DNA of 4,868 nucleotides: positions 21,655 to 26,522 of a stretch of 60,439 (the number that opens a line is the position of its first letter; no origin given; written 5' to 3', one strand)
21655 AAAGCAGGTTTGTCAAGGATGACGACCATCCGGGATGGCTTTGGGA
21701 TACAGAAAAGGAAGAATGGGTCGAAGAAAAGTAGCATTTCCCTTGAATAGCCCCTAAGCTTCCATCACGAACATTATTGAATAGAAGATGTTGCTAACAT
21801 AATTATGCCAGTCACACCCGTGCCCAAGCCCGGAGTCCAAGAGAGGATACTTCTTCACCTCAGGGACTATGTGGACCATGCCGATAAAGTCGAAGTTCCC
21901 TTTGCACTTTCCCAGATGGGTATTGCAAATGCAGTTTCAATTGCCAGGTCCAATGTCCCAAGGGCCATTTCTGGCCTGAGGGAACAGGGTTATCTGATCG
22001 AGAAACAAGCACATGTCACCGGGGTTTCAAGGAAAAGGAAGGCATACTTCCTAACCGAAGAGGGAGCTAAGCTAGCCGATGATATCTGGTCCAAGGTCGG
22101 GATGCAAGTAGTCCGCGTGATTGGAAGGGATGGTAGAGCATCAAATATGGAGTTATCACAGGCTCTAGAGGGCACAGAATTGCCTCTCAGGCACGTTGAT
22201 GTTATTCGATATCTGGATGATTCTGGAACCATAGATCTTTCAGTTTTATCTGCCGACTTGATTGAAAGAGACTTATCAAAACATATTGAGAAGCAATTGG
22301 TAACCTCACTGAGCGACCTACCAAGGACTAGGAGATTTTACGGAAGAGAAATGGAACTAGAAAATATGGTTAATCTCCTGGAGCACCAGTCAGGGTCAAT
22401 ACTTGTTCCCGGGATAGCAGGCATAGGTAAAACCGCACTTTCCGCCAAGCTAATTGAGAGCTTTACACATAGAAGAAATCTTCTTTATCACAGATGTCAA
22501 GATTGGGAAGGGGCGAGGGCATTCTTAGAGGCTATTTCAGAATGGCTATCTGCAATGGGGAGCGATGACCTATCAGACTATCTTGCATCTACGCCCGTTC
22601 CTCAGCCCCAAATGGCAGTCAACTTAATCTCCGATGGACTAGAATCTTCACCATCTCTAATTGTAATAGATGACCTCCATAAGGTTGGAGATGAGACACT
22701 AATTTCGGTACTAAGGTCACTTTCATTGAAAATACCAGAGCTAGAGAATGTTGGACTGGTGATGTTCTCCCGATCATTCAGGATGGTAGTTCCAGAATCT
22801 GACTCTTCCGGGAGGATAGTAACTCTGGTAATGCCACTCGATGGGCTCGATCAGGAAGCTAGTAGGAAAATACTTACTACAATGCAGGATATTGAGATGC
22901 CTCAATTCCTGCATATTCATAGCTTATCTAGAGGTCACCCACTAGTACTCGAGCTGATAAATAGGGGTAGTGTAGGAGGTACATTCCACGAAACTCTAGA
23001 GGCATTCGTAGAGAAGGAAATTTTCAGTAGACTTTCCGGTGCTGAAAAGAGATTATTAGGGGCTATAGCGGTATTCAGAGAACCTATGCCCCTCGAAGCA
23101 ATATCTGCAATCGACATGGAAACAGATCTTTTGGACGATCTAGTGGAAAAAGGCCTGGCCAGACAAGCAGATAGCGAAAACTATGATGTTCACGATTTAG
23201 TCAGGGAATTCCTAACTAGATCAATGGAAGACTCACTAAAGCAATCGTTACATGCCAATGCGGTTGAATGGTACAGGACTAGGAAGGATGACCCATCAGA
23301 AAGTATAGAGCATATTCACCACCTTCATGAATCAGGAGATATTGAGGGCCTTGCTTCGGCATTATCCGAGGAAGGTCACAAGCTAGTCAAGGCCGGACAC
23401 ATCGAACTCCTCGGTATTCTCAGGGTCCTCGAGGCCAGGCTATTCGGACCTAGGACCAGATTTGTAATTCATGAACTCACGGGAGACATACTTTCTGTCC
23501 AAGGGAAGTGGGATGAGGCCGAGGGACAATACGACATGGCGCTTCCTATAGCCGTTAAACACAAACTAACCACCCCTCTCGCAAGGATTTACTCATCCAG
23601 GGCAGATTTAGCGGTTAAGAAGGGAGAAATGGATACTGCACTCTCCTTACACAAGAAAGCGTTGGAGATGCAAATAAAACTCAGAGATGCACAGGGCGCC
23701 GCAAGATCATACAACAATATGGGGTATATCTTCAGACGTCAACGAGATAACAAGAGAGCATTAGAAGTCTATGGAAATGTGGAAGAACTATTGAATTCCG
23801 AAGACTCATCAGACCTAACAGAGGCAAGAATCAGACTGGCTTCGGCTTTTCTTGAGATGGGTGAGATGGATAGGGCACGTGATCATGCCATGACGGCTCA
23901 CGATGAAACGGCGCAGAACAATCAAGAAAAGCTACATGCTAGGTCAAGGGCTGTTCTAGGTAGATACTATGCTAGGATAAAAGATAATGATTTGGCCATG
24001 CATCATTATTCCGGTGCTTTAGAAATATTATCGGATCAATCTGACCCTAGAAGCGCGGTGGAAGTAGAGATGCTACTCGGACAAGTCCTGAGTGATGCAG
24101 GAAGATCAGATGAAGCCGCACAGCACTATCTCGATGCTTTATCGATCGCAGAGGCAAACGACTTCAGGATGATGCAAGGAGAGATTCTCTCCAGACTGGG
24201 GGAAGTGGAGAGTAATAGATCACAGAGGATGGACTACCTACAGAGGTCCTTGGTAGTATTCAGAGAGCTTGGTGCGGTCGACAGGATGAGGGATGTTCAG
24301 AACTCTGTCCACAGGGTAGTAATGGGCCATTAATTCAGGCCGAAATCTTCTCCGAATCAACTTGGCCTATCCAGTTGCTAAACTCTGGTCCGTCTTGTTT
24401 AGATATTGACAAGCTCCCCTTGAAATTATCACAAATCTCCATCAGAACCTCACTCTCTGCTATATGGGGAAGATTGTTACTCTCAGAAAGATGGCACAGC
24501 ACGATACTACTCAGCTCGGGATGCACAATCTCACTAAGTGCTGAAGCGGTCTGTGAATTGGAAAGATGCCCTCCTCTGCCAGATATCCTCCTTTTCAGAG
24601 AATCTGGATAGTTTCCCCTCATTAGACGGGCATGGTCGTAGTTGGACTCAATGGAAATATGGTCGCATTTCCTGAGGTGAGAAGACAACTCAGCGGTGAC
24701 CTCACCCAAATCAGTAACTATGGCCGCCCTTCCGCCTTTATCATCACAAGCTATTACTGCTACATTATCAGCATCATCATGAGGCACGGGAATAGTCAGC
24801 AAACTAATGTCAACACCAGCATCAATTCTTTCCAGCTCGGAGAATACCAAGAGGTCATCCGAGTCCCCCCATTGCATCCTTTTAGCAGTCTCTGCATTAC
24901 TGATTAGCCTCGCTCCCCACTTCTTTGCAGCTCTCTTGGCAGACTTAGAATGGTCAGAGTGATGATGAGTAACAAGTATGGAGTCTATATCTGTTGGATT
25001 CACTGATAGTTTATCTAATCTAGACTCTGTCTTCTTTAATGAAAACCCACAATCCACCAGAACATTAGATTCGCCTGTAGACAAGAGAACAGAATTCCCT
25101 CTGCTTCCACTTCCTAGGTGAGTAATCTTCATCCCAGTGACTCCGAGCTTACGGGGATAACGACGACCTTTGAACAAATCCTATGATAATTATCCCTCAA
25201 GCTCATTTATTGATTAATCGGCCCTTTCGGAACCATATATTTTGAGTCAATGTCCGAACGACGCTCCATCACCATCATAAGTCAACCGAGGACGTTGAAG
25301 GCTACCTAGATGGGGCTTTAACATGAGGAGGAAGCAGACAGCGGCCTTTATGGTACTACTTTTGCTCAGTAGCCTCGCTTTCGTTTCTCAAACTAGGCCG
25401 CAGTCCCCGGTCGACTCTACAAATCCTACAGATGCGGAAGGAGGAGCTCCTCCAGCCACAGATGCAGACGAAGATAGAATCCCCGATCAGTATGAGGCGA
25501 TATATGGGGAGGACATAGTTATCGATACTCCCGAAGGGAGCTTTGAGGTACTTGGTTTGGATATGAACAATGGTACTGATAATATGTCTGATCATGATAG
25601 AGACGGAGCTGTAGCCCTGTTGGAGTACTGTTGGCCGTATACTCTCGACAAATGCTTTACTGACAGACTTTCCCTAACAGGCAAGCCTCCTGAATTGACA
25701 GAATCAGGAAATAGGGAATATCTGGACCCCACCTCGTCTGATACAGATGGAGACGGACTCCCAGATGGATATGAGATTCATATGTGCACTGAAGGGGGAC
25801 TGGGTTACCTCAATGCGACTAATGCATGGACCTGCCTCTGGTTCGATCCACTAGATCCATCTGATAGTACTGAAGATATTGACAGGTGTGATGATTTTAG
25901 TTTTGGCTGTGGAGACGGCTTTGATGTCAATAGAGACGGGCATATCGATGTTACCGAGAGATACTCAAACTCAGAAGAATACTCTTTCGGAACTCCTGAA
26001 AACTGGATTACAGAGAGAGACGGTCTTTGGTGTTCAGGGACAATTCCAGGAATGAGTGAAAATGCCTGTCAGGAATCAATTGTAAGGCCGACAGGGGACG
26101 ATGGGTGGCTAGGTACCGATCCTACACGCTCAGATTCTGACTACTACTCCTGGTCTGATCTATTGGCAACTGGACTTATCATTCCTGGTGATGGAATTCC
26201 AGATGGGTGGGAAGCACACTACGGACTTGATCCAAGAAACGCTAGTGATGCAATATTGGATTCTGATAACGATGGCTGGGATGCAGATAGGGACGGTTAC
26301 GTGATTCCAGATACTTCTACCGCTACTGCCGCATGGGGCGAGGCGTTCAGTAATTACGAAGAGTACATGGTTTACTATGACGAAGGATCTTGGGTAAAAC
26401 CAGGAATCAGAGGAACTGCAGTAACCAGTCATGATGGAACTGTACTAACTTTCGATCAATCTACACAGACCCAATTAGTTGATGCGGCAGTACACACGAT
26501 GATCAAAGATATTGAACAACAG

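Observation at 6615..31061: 24.5-kb surface island: AglB giant, S8 protease, beta-helix giant, STAND regulator, MBL hydrolase, calcium-repeat giant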

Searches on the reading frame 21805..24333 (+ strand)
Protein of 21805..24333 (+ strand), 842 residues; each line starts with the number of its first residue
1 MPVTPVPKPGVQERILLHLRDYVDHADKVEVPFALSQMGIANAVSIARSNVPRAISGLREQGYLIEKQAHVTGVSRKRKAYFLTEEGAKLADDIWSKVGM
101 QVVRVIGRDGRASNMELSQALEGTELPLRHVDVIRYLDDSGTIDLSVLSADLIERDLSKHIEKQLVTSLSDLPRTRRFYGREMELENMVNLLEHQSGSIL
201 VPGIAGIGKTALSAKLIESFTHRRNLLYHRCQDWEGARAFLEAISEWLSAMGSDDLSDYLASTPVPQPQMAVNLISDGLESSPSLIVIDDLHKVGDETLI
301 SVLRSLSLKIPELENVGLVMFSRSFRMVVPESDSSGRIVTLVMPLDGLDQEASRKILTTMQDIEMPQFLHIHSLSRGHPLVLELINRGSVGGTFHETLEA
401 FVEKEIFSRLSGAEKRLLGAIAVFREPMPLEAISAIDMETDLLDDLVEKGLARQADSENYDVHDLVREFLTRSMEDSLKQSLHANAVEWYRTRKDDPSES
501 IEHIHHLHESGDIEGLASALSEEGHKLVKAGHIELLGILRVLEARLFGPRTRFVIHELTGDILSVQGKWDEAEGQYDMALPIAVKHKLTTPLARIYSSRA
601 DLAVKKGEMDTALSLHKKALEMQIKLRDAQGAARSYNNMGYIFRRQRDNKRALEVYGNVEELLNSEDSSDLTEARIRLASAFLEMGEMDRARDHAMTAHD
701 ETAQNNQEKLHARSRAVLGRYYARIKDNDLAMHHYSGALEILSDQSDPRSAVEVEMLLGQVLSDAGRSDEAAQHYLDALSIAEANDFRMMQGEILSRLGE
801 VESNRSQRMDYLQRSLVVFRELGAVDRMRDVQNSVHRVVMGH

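Call 3: search_protein_families(library=pfam, proteins=[window:21805-24333:+], max_evalue=0.01)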
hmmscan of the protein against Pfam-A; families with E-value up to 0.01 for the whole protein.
window:21805-24333:+ (842 aa): 19 families
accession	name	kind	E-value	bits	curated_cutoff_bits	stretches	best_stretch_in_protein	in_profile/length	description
PF13424.12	TPR_12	-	1.7e-19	70.2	30.1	3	592-656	2-68/77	Tetratricopeptide repeat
PF00515.34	TPR_1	-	1.2e-13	50.7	27.8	0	633-657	1-25/34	Tetratricopeptide repeat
PF17874.7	TPR_MalT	-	5.2e-11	42.9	45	1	560-787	87-315/336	MalT-like TPR region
PF07719.23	TPR_2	-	1.4e-09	37.7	27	0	756-784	5-33/34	Tetratricopeptide repeat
PF13176.12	TPR_7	-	1.9e-09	37.3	27.9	0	757-785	4-32/36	Tetratricopeptide repeat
PF13191.12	AAA_16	-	3.1e-09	38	32.6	1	177-306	1-155/167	AAA ATPase domain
PF13181.12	TPR_8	-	3.4e-09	36.6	25.7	0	757-785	6-34/34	Tetratricopeptide repeat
PF14938.12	SNAP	-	3.3e-08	33.8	25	1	565-708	47-191/282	Soluble NSF attachment protein, SNAP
PF13432.12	TPR_16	-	6.9e-07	30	32.7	0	757-804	2-50/65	Tetratricopeptide repeat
PF13401.12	AAA_22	-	2.3e-06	28.4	27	1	195-306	4-107/130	AAA domain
PF13374.12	TPR_10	-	1.5e-05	25.3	27.5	0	758-783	8-33/42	Tetratricopeptide repeat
PF09976.15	TPR_21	-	2.4e-05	24.6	25.5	0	629-786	36-180/193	Tetratricopeptide repeat-like domain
PF14559.12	TPR_19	-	0.00014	22.6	25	0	646-696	4-49/68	Tetratricopeptide repeat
PF25201.1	nSTAND6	-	0.00015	22.2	27.7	1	179-221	2-43/148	Novel STAND NTPase 6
PF13545.12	HTH_Crp_2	-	0.00016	22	27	1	14-68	5-56/70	Crp-like helix-turn-helix domain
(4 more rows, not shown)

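Call 31: search_protein_families(library=ncbifam, proteins=[window:21805-24333:+], max_evalue=0.01)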
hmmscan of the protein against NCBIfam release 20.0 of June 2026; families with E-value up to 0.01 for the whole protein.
window:21805-24333:+ (842 aa): 13 families
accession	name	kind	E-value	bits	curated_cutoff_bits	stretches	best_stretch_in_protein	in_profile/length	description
NF053520.1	HK_Porph_FimS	equivalog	2.4e-12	45.9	600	2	609-729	140-261/618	sensor histidine kinase FimS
NF003420.0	PRK04841.1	equivalog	1.1e-10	40.2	537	1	395-774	248-634/903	HTH-type transcriptional regulator MalT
NF053617.1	SARPRegAfsRStmc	equivalog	1.3e-10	39.9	1430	2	562-785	745-969/986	SARP-family global regulator AfsR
NF047507.1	TPR_BatC_Lepto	exception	5.5e-09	35.8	175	2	683-753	69-137/214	TPR repeat-containing protein BatC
NF053779.1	BT3442_fam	equivalog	9.1e-08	31.3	940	1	719-810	69-160/563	BT3442 family protein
NF052312.1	T9SS_PorW_SprE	equivalog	1.8e-07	30.2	250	1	664-833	133-290/716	type IX secretion system periplasmic lipoprotein PorW/SprE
NF053720.1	NsdA_fam_reg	subfamily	7.5e-07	29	75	1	754-808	203-257/432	NsdA family TPR-like regulatory protein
NF040959.1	MamA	equivalog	2.2e-06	27.3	200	1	632-786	36-172/204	magnetosome protein MamA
TIGR02521.1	type_IV_pilW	equivalog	2.3e-06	27.4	154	1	659-745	18-98/234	type IV pilus biogenesis/stability protein PilW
NF041717.1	HaaA_phane_TPR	equivalog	5.2e-06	24.9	1125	1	607-785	686-865/882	cyclophane-containing RiPP biosynthesis TPR protein HaaT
NF033762.1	social_mot_Tgl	equivalog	1.3e-05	24.7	225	1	565-717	112-248/252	social motility TPR repeat lipoprotein Tgl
NF047371.1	FlcA_CTERM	equivalog_domain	0.0017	16.9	300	0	592-696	353-455/646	periplasmic flagellar collar protein FlcA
NF008757.0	PRK11788.1-5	equivalog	0.0084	15.3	363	0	637-793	73-222/388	lipopolysaccharide assembly protein LapB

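Call 66: search_solved_structures(query=window:21805-24333:+, max_evalue=0.01)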
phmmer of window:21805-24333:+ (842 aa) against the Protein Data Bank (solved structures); distinct sequences matched with E-value up to 0.01: 23.
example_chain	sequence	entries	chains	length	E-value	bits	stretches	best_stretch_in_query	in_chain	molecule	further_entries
6mfv_A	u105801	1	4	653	7.2e-29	103.8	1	172-477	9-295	tetratricopeptide repeat sensor PH0952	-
9qhb_A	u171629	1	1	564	1.9e-12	49.5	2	600-781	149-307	Engineered tetratricopeptide repeat protein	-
8bu0_A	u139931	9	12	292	2.9e-09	39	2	566-781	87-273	Consensus tetratricopeptide repeat protein | Crystal structure of an 8-repeat consensus TPR superhelix with Zinc. | Monomer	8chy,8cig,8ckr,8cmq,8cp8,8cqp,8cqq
9qhc_A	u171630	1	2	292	2e-07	32.9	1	603-781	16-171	Engineered tetratricopeptide repeat protein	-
7obi_A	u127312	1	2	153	3e-05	25.7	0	605-662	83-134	CTPR-rv4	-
8ch0_A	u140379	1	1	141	6.2e-05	24.7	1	629-781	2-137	Consensus tetratricopeptide repeat protein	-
9gzg_A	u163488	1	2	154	0.00027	22.6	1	635-781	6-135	Engineered CTPR protein with glutamic acids for conductivity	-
8fwd_1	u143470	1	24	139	0.00031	22.4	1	718-803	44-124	O43-rpxdoc-EK1_B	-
2fo7_A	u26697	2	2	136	0.00035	22.2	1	604-740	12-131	SYNTHETIC CONSENSUS TPR PROTEIN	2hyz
9y6s_6s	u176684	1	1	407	0.00043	21.9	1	605-787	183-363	Anaphase-promoting complex subunit 5 domain-containing protein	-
8far_A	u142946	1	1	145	0.00078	21.1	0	718-803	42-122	I432-1-CC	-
8cus_A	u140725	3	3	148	0.00079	21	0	757-803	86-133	I432-1(NaCl) Chain A | I432-1(Imd) Chain A | I432-1-X3 Chain A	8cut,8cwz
9e5c_6r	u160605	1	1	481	0.00093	20.8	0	736-833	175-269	Tetratricopeptide repeat protein 29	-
5o09_1C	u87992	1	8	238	0.00095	20.8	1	527-691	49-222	Bacterial kinesin light chain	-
5o01_A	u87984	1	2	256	0.00096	20.8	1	527-692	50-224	BKLC (bacterial kinesin-light chain-like)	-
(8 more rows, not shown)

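Call 85: search_protein_families(library=padloc, proteins=[window:21805-24333:+], max_evalue=0.01)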
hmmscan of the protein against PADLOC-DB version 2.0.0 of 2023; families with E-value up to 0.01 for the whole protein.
window:21805-24333:+ (842 aa): 2 families
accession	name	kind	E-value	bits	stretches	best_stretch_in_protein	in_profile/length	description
PDLC01169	TPR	-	3e-06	24.8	0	595-667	111-184/252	TPR repeats containing protein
PDLC05079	PDC-S73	-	0.00029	17.7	1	149-224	145-219/752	-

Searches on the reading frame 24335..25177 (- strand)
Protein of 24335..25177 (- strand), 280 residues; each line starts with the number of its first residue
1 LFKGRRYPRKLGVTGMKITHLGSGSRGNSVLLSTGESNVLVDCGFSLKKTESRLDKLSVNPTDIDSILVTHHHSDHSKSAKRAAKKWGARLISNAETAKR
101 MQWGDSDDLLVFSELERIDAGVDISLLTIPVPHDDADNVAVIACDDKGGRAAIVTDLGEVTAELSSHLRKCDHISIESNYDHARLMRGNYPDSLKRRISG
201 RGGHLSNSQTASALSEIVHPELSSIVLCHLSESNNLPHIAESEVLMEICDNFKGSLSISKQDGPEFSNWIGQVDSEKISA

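Call 3: search_protein_families(library=pfam, proteins=[window:24335-25177:-], max_evalue=0.01)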
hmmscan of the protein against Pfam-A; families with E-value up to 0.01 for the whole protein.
window:24335-25177:- (280 aa): 4 families
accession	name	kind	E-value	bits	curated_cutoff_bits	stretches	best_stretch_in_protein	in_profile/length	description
PF00753.33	Lactamase_B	-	4.6e-17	63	22.7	1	26-168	5-161/196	Metallo-beta-lactamase superfamily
PF12706.13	Lactamase_B_2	-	1.8e-12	47.8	27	1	38-217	2-190/200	Beta-lactamase superfamily domain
PF13483.12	Lactamase_B_3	-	0.00043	20.7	24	1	27-83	7-56/160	Beta-lactamase superfamily domain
PF23023.1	Anti-Pycsar_Apyc1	-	0.00055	19.9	50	1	28-79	21-69/250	Anti-Pycsar protein Apyc1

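Call 31: search_protein_families(library=ncbifam, proteins=[window:24335-25132:-], max_evalue=0.01)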
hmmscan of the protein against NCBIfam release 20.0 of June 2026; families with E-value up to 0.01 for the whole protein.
window:24335-25132:- (265 aa): 33 families (the best 25 are shown)
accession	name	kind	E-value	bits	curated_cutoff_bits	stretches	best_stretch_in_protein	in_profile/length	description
NF000438.2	blaPOM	exception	4.4e-10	39.2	610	1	5-96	51-143/286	POM family subclass B3 metallo-beta-lactamase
NF033105.1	bla_subclass_B3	equivalog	6.5e-10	38.7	240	1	14-94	25-107/257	subclass B3 metallo-beta-lactamase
NF045584.1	cas14_MBL_CASP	equivalog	8.2e-09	34.3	800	1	1-62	1-64/612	type VII CRISPR-associated protein Cas14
NF033106.1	blaL1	exception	9.6e-09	34.6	560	1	14-97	61-146/290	L1 family subclass B3 metallo-beta-lactamase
NF001911.0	PRK00685.1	equivalog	2.2e-08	33.8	144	1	1-88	1-80/228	metal-dependent hydrolase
NF040644.1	blaPAM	exception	3.6e-08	32.9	615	1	14-96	59-143/287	PAM family subclass B3 metallo-beta-lactamase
NF012229.1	bla_class_B_core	domain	9.1e-08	32.4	100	1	13-91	16-93/139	metallo-beta-lactamase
NF000405.1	HARLDQ_not_B3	exception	9.6e-08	31.9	350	1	13-101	41-131/267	HARLDQ motif MBL-fold protein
TIGR03675.1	arCOG00543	equivalog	1.5e-07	30.1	580.2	1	2-62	176-242/631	beta-CASP ribonuclease aCPSF1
TIGR02651.1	RNase_Z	equivalog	4.9e-07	29.1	292.95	1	13-61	19-64/302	ribonuclease Z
NF000801.0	PRK00055.1-3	equivalog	9e-07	28.2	252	1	13-61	21-66/307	ribonuclease Z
TIGR03413.1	GSH_gloB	equivalog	1.2e-05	24.9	200.8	1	24-84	23-79/248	hydroxyacylglutathione hydrolase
NF033185.1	B3_Acin_new2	exception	5.1e-05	22.6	625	1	9-78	47-119/285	putative subclass B3 metallo-beta-lactamase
NF041137.2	B3_blaSPR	exception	9.9e-05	21.9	550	1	13-96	63-148/296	SPR family subclass B3 metallo-beta-lactamase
NF047896.1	blaMIM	exception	0.00012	21.5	640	1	13-85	71-145/306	MIM family subclass B3 metallo-beta-lactamase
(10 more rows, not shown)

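Call 67: search_solved_structures(query=window:24335-25132:-, max_evalue=0.001)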
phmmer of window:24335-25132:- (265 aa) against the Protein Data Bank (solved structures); distinct sequences matched with E-value up to 0.001: 21.
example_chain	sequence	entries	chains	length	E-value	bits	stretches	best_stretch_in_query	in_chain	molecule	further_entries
8hxe_A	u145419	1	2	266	2.5e-06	30.5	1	14-95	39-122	Metallo-beta-lactamase L1 type 3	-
8hxi_A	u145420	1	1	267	2.5e-06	30.5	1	14-95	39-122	Metallo-beta-lactamase L1 type 3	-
8hxi_B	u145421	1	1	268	2.5e-06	30.5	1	14-95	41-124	Metallo-beta-lactamase L1 type 3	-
1sml_A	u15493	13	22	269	2.5e-06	30.5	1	14-95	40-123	PROTEIN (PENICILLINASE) | Metallo-beta-lactamase L1 | Metallo-beta-lactamase L1 type 3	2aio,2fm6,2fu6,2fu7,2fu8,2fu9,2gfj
5evb_A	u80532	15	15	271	2.6e-06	30.4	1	14-95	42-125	Metallo-beta-lactamase L1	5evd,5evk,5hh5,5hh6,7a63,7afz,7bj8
6u0y_A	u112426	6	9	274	4.9e-06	29.5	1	14-95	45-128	Putative metallo-beta-lactamase l1 (Beta-lactamase type ii) (Ec 3.5.2.6) (Penicillinase)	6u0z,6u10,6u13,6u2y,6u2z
6ua1_A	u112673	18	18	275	4.9e-06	29.5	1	14-95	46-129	Putative metallo-beta-lactamase l1 (Beta-lactamase type ii) (Ec 3.5.2.6) (Penicillinase)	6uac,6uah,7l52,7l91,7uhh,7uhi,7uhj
6uaf_A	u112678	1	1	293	5.6e-06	29.3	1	14-95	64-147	Putative metallo-beta-lactamase l1 (Beta-lactamase type ii) (Ec 3.5.2.6) (Penicillinase)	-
2qjs_A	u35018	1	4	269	1.3e-05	28.2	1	14-95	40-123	Metallo-beta-lactamase L1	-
6dr8_A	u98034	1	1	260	1.4e-05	28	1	13-98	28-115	Beta-lactamase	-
2qin_A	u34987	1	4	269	4.6e-05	26.3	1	14-95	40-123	Metallo-beta-lactamase L1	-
6dqh_A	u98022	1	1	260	0.00018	24.4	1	13-98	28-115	Beta-lactamase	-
6nc5_A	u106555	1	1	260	0.00018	24.4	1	13-98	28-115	Beta-lactamase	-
7u2r_A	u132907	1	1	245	0.00018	24.3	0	12-68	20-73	Apyc1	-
6auf_B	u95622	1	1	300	0.00065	22.5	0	14-87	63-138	Beta-lactamase-like protein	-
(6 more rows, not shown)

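Call 85: search_protein_families(library=padloc, proteins=[window:24335-25132:-], max_evalue=0.01)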
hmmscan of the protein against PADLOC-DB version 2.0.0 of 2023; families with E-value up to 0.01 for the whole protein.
window:24335-25132:- (265 aa): 3 families
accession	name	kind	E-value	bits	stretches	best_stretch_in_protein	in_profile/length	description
PDLC03805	RTasMBL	-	2.8e-07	28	1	1-63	1-62/322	DRT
PDLC03854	LmuA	-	8.7e-07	26.4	1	10-71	11-79/345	-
PDLC02158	Avs1a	-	0.0074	13.6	0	10-61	9-63/392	-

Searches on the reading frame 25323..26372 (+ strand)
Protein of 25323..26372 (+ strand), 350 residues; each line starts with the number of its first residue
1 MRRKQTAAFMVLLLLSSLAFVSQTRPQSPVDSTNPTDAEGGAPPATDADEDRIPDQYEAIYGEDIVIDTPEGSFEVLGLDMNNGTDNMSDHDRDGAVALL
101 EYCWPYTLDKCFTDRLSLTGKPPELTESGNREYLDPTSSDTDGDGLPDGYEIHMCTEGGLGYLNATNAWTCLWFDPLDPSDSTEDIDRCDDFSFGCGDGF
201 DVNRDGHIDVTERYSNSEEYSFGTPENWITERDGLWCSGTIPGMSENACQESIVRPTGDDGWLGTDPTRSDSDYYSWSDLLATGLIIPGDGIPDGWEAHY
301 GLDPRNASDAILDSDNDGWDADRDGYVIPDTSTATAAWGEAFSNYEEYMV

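Call 74: search_protein_families(library=pfam, proteins=[window:25323-26372:+], max_evalue=0.1)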
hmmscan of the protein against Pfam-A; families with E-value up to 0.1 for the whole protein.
window:25323-26372:+ (350 aa): 1 family
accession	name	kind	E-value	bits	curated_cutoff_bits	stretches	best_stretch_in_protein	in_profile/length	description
PF18884.5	TSP3_bac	-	0.0034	17.7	25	1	140-151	1-12/22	Bacterial TSP3 repeat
